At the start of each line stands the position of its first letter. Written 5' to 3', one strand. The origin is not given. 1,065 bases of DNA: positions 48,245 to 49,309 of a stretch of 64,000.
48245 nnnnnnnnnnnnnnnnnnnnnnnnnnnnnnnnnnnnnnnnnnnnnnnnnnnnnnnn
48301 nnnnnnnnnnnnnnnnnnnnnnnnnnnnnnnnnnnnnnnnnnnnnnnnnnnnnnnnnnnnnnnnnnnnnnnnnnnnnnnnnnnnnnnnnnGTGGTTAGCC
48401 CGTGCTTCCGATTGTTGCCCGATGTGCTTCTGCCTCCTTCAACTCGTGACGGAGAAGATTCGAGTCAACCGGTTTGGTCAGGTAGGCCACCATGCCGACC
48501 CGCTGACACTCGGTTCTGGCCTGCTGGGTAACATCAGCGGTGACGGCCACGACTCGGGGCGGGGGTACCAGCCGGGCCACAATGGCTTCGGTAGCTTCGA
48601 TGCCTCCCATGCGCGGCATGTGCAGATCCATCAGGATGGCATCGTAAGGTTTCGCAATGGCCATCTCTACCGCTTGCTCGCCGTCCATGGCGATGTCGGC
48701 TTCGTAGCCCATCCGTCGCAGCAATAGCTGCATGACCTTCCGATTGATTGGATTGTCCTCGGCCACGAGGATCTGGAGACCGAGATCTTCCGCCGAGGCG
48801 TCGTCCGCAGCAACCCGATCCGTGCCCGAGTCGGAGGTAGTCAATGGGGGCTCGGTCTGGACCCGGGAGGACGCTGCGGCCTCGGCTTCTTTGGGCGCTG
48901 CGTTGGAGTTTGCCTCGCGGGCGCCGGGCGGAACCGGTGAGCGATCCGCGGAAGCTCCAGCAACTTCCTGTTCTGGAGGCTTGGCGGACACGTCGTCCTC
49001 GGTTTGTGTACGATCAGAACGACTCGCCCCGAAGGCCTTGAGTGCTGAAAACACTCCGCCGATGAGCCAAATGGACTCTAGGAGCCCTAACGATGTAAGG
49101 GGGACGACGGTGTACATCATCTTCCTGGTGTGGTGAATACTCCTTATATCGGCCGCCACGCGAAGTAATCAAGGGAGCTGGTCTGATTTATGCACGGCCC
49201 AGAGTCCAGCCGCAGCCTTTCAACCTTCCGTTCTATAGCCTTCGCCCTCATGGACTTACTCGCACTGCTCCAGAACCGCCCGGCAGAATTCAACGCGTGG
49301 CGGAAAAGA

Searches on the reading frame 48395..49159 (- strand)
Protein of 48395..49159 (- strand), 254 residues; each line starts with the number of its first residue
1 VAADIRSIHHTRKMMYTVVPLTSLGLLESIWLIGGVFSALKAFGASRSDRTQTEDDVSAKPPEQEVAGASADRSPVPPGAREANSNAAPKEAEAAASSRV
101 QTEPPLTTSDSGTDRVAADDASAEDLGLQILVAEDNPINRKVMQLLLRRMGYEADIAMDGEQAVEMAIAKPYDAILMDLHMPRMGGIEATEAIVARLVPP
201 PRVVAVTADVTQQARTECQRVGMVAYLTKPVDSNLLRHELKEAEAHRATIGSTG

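Call 48: search_protein_families(library=pfam, proteins=[window:48395-49159:-], max_evalue=0.00001)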
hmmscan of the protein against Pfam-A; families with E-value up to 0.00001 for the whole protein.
window:48395-49159:- (254 aa): 1 family
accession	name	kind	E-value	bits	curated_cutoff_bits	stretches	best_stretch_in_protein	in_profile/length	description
PF00072.30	Response_reg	-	8.7e-25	87.5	30.2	1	130-240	1-110/111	Response regulator receiver domain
